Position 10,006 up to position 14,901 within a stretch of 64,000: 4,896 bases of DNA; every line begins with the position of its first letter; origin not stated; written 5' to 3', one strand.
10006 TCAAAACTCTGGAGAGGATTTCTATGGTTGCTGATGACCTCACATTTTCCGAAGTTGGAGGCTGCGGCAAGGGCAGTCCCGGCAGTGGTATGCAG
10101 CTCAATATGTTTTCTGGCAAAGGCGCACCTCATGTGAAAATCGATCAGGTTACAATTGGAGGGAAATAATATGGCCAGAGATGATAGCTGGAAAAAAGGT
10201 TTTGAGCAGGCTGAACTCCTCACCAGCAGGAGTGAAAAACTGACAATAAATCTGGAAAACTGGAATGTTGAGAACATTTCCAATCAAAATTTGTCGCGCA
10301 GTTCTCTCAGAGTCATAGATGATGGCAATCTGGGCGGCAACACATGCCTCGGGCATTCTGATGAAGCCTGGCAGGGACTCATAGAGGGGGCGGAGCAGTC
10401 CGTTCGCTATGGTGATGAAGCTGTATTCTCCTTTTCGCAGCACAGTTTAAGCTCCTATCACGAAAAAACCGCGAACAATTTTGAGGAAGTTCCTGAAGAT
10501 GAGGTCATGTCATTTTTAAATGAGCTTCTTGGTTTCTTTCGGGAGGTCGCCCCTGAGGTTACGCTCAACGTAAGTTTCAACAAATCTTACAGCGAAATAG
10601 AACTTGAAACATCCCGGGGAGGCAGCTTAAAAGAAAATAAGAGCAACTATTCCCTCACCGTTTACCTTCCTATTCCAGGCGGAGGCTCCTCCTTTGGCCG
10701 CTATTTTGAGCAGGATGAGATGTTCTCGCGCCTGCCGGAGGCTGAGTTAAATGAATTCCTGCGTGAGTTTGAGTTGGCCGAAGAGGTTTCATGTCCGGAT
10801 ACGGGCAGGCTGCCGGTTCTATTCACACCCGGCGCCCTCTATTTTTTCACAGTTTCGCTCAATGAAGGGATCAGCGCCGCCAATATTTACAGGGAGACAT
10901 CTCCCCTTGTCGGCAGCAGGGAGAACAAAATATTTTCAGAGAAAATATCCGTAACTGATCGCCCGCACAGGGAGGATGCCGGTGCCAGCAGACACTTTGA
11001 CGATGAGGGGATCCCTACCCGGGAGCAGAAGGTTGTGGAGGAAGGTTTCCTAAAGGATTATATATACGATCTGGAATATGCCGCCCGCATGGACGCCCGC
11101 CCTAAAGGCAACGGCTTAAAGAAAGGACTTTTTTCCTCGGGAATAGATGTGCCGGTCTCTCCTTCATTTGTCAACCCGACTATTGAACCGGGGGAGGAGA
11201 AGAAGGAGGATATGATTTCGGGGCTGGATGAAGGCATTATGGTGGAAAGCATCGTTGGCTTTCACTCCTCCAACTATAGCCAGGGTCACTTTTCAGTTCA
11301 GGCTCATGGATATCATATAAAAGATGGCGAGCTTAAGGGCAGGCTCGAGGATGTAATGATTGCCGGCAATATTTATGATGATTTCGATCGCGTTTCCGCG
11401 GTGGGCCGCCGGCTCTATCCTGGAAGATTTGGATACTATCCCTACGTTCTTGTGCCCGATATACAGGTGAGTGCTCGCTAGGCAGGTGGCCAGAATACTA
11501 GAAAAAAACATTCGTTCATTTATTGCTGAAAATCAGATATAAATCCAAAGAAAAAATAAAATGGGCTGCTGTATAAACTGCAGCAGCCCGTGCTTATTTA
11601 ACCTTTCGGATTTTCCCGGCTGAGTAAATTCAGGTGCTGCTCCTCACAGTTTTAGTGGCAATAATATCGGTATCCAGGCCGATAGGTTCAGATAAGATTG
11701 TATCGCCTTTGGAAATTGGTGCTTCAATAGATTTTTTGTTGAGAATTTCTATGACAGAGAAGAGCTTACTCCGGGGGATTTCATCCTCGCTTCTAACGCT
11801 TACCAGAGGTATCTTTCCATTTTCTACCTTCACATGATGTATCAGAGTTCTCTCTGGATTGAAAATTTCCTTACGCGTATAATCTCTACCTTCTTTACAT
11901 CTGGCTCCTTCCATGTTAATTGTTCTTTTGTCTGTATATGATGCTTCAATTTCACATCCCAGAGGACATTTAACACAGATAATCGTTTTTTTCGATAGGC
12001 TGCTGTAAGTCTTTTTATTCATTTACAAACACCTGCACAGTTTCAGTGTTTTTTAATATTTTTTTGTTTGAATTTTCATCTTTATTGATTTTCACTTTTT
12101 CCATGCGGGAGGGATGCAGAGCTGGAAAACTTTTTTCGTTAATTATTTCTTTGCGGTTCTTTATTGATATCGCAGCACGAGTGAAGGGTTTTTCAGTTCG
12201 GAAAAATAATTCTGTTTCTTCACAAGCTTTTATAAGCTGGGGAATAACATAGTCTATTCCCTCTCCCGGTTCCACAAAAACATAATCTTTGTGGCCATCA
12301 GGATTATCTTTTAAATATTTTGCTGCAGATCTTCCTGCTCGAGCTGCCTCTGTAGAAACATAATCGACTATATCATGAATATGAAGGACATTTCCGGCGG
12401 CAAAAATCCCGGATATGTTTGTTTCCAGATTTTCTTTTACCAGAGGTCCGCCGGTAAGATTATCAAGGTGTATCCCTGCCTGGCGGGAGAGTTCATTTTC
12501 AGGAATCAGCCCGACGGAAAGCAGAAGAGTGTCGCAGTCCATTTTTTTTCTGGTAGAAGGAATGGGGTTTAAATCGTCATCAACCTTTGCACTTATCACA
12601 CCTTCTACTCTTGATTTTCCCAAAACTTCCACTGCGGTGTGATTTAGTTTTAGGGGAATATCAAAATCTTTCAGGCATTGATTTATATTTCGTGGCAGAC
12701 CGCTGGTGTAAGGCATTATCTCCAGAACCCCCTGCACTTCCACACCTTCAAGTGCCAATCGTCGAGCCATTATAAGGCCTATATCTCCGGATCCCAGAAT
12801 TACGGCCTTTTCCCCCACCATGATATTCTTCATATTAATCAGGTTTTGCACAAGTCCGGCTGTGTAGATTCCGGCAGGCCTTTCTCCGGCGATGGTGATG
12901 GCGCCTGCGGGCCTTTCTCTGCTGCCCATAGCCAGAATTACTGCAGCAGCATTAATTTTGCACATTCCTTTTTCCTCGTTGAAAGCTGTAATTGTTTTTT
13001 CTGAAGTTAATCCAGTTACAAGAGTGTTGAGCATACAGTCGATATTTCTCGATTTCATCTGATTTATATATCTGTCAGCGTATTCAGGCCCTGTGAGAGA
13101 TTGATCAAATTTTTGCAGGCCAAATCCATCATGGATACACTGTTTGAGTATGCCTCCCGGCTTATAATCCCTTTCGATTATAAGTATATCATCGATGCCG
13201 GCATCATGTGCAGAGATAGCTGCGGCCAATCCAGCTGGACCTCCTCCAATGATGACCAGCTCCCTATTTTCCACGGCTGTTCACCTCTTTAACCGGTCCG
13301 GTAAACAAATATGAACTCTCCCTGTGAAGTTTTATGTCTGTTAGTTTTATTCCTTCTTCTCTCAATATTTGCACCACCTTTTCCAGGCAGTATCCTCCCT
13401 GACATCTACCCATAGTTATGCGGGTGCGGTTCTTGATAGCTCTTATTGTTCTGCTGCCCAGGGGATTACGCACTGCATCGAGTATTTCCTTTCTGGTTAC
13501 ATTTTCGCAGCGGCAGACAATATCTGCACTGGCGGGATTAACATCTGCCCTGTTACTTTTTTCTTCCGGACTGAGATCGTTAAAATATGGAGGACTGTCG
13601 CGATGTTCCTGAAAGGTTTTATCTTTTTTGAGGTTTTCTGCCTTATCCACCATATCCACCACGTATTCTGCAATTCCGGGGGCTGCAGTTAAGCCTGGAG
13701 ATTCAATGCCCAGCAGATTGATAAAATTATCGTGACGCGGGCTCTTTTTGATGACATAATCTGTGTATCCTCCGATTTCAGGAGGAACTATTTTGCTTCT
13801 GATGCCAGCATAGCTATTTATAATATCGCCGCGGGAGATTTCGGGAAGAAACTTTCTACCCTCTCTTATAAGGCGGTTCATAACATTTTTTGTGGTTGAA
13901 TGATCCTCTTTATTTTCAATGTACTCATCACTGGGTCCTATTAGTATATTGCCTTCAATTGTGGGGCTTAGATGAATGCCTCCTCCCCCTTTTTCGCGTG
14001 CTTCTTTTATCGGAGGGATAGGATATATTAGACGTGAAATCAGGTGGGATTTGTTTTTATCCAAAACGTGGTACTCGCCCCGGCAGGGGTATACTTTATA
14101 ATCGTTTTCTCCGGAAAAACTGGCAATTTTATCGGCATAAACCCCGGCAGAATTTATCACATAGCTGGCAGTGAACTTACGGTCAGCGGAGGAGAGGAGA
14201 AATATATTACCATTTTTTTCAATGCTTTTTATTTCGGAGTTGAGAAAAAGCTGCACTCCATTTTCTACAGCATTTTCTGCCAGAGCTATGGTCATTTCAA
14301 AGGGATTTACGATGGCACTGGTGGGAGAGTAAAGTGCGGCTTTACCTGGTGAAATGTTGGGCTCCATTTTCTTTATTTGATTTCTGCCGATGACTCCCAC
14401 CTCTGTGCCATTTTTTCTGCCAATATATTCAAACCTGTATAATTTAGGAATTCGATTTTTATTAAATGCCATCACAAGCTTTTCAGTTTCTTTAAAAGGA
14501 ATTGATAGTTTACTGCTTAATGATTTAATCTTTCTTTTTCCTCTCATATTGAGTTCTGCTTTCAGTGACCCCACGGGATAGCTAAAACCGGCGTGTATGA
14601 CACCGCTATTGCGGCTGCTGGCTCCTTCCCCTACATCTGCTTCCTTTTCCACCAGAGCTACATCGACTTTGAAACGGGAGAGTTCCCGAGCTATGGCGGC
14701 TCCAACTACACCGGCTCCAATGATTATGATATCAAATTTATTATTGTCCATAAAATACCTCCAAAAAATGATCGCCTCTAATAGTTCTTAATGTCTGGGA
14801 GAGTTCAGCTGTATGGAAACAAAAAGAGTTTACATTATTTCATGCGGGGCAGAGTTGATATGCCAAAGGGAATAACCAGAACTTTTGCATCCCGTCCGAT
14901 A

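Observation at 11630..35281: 24-kb GntR-centred divergent island encoding an unassigned organic-acid catabolic pathway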

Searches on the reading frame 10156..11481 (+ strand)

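Call 5: search_protein_families(library=pfam, proteins=[window:10156-11481:+])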
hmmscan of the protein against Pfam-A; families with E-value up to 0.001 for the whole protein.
window:10156-11481:+ (441 aa): 1 family
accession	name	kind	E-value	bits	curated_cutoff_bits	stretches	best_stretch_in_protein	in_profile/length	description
PF19289.4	PmbA_TldD_3rd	-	1e-55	188.7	22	1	216-439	1-219/220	PmbA/TldA metallopeptidase C-terminal domain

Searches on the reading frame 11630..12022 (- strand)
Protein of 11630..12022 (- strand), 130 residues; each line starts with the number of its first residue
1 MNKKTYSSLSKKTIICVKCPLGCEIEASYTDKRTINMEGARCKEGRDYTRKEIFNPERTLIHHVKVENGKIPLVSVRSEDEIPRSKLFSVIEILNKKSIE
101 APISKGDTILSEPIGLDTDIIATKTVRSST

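Call 3: search_protein_families(library=pfam, proteins=[window:11630-12022:-])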
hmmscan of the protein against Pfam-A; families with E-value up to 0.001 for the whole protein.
window:11630-12022:- (130 aa): 1 family
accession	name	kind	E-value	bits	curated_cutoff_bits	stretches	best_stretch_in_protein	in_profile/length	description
PF07892.16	DUF1667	-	3.2e-24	85.2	27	1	43-124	1-82/82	Protein of unknown function (DUF1667)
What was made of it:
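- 11630..12022 (-): DUF1667 protein, third gene of the GlpA/LhgO-like trio. PF07892, 85 bits (call 3)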

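Call 6: search_protein_families(library=ncbifam, proteins=[window:11630-12022:-], max_evalue=0.00001)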
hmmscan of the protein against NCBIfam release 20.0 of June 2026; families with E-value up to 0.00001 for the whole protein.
window:11630-12022:- (130 aa): 0 families

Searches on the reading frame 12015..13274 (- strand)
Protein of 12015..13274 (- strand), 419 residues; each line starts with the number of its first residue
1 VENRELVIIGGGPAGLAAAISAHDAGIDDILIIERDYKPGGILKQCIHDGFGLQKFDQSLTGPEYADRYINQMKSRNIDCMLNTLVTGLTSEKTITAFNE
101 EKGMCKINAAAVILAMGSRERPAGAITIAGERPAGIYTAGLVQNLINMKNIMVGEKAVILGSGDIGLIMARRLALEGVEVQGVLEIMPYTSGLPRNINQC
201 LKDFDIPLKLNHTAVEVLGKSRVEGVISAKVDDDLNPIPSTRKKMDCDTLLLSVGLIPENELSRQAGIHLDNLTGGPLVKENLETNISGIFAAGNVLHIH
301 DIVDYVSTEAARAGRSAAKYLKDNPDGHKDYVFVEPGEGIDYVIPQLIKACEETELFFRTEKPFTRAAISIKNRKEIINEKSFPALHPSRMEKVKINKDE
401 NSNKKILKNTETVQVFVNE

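Call 3: search_protein_families(library=pfam, proteins=[window:12015-13274:-])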
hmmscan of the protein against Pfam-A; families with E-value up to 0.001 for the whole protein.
window:12015-13274:- (419 aa): 10 families
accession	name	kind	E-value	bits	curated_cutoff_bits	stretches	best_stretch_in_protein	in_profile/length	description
PF07992.20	Pyr_redox_2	-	2.5e-31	109.6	26.1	1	5-300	2-278/291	Pyridine nucleotide-disulphide oxidoreductase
PF13738.12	Pyr_redox_3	-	1.7e-15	57.5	30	2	7-36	1-30/305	Pyridine nucleotide-disulphide oxidoreductase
PF00890.30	FAD_binding_2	-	7.5e-09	35.7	20.4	1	6-38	2-33/414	FAD binding domain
PF13450.12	NAD_binding_8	-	1.5e-07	32.1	21.9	1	8-51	1-43/68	NAD(P)-binding Rossmann-like domain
PF12831.13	FAD_oxidored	-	1.8e-07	31.3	27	1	6-43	2-38/416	FAD dependent oxidoreductase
PF03486.20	HI0933_like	-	8.9e-07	29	50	1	5-40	2-36/244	HI0933-like protein Rossmann domain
PF00070.33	Pyr_redox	-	3.2e-06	28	22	0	156-226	1-77/82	Pyridine nucleotide-disulphide oxidoreductase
PF01494.25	FAD_binding_3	-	2.2e-05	24.3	22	0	6-36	4-33/349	FAD binding domain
PF01266.30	DAO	-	9.7e-05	22.5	27.9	0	6-40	2-35/353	FAD dependent oxidoreductase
PF01946.23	Thi4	-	0.00053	19.7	26.2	0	5-41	19-55/235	Thi4 family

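Call 6: search_protein_families(library=ncbifam, proteins=[window:12015-13274:-], max_evalue=0.00001)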
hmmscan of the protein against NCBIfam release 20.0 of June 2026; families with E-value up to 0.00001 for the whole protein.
window:12015-13274:- (419 aa): 41 families (the best 25 are shown)
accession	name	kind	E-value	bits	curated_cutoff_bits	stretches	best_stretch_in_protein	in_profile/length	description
TIGR01292.1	TRX_reduct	equivalog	1.7e-23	82.9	343.45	1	5-300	2-280/300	thioredoxin-disulfide reductase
TIGR01372.1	soxA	subfamily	7.3e-19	67.1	1164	1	6-319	171-480/996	sarcosine oxidase subunit alpha family protein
TIGR01350.1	lipoamide_DH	equivalog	1.2e-16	60.5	408.8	1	89-325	113-333/461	dihydrolipoyl dehydrogenase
TIGR03140.1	AhpF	equivalog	2.3e-15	56.2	502.9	1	4-298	213-488/515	alkyl hydroperoxide reductase subunit F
TIGR01317.1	GOGAT_sm_gam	subfamily_domain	1.6e-14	53.7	447.7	1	6-131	146-249/485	glutamate synthase small subunit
NF042949.2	3PPDioc_HcaD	equivalog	1e-13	50.8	450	1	73-297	66-276/386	3-phenylpropionate/cinnamic acid dioxygenase ferredoxin--NAD(+) reductase subunit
TIGR04018.1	Bthiol_YpdA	hypoth_equivalog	1.6e-13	50.2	339.9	1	97-299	102-291/316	YpdA family putative bacillithiol disulfide reductase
TIGR01316.1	gltA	equivalog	2e-13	50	471.75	1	6-321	136-445/449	NADPH-dependent glutamate synthase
NF009410.0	PRK12771.1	subfamily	6.3e-13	48.1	516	1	4-369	139-450/566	NAD(P)-binding protein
NF007123.0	PRK09564.1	equivalog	7.9e-13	47.9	458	1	144-306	136-293/444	CoA-disulfide reductase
TIGR03385.1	CoA_CoA_reduc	equivalog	9e-13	47.8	578.8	1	6-305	2-291/439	CoA-disulfide reductase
NF003585.0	PRK05249.1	equivalog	1e-12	47.5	465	1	86-347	116-355/464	Si-specific NAD(P)(+) transhydrogenase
TIGR03143.1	AhpF_homolog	hypoth_equivalog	1.2e-12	47.2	687.65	1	5-124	6-118/555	putative alkyl hydroperoxide reductase F subunit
TIGR02053.1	MerA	equivalog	6.8e-12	45.1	454.45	1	67-323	92-330/465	mercury(II) reductase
NF041682.1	ant_diox_AndAa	equivalog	2.2e-11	43.1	650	1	74-297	70-279/406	anthranilate 1,2-dioxygenase system ferredoxin--NAD(+) reductase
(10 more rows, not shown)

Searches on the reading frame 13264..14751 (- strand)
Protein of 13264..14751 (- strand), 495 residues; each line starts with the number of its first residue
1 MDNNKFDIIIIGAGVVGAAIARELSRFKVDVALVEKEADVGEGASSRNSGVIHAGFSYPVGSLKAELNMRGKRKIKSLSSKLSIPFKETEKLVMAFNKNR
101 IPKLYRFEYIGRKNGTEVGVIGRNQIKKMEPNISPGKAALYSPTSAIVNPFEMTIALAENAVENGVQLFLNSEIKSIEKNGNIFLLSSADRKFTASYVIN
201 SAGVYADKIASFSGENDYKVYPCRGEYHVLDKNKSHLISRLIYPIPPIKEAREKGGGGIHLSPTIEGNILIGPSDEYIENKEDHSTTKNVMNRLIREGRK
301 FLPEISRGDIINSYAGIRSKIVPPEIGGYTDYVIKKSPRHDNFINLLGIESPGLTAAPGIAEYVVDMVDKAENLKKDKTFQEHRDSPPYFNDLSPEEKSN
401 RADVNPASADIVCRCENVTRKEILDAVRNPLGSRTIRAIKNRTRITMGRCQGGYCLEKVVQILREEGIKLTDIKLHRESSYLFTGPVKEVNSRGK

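Call 3: search_protein_families(library=pfam, proteins=[window:13264-14751:-])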
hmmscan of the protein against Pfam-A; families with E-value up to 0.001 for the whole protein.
window:13264-14751:- (495 aa): 9 families
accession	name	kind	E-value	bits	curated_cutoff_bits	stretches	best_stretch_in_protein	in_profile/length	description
PF01266.30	DAO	-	1.2e-69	236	27.9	1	7-367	1-353/353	FAD dependent oxidoreductase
PF04324.20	Fer2_BFD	-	2.2e-12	47.6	26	1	411-465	1-50/50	BFD-like [2Fe-2S] binding domain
PF07992.20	Pyr_redox_2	-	1.1e-07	32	26.1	1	6-40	1-35/291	Pyridine nucleotide-disulphide oxidoreductase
PF13738.12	Pyr_redox_3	-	7.4e-07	29.1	30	0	158-221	88-153/305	Pyridine nucleotide-disulphide oxidoreductase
PF00070.33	Pyr_redox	-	6e-06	27.1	22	0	8-40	2-34/82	Pyridine nucleotide-disulphide oxidoreductase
PF13450.12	NAD_binding_8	-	8.7e-06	26.4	21.9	1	10-49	1-40/68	NAD(P)-binding Rossmann-like domain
PF05834.18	Lycopene_cycl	-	0.00014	21.5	23.4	0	7-40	1-36/380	Lycopene cyclase protein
PF02254.24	TrkA_N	-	0.00035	21.3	23.8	1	8-54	1-47/116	TrkA-N domain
PF01494.25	FAD_binding_3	-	0.0006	19.6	22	0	6-39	2-35/349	FAD binding domain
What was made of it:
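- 13264..14751 (-): DAO-family flavoprotein with a C-terminal BFD-like [2Fe-2S] domain (GlpA/LhgO-like). PF01266 236 bits and PF04324 (call 3).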

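Call 6: search_protein_families(library=ncbifam, proteins=[window:13264-14751:-], max_evalue=0.00001)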
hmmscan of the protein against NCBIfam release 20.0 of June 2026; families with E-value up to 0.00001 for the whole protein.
window:13264-14751:- (495 aa): 20 families
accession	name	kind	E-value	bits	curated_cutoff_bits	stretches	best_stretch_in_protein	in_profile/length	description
NF033460.1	glycerol3P_ox_II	equivalog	2.5e-83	280.2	460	1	5-368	1-360/361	type 2 glycerol-3-phosphate oxidase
NF008726.1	PRK11728.1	equivalog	8.4e-65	219.1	299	1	7-276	2-269/389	L-2-hydroxyglutarate oxidase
TIGR03377.1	glycerol3P_GlpA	equivalog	5.1e-44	150.7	552.8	2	7-319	1-305/530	anaerobic glycerol-3-phosphate dehydrogenase subunit GlpA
NF008313.0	PRK11101.1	equivalog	7.9e-37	127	425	2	3-321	6-318/548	anaerobic glycerol-3-phosphate dehydrogenase subunit A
TIGR02352.1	thiamin_ThiO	equivalog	1.8e-23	83.2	250.8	1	8-370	1-349/351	glycine oxidase ThiO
TIGR03197.1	MnmC_Cterm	equivalog_domain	1.2e-19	70.7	174.2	1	7-235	1-229/400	FAD-dependent 5-carboxymethylaminomethyl-2-thiouridine(34) oxidoreductase MnmC1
TIGR03364.1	HpnW_proposed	hypoth_equivalog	1.1e-17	64.2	285.1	1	7-202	2-193/365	TIGR03364 family FAD-dependent oxidoreductase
NF050086.1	pipecolate_AmaA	exception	1.7e-15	56.6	600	1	3-208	23-239/425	L-pipecolate oxidase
NF001933.0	PRK00711.1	subfamily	8.2e-14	51.4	383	1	8-60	3-55/429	D-amino acid dehydrogenase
NF009906.0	PRK13369.1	equivalog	1.1e-13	50.6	352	1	3-58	4-58/502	glycerol-3-phosphate dehydrogenase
NF002480.1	PRK01747.1-1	equivalog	1.3e-13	50.3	540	1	5-235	248-478/645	bifunctional tRNA (5-methylaminomethyl-2-thiouridine)(34)-methyltransferase MnmC2/FAD-dependent 5-carboxymethylaminomethyl-2-thiouridine(34)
NF008899.0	PRK12266.1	equivalog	1.4e-12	46.9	360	1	3-58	4-58/508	glycerol-3-phosphate dehydrogenase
NF033461.1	glycerol3P_ox_1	equivalog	3.3e-11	42.2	840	1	1-58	14-70/607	type 1 glycerol-3-phosphate oxidase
TIGR01373.1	soxB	subfamily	2.4e-10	39.8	529.45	1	4-381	29-395/407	sarcosine oxidase subunit beta family protein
NF008425.0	PRK11259.1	equivalog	3.3e-10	39.5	257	1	4-372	3-362/377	N-methyl-L-tryptophan oxidase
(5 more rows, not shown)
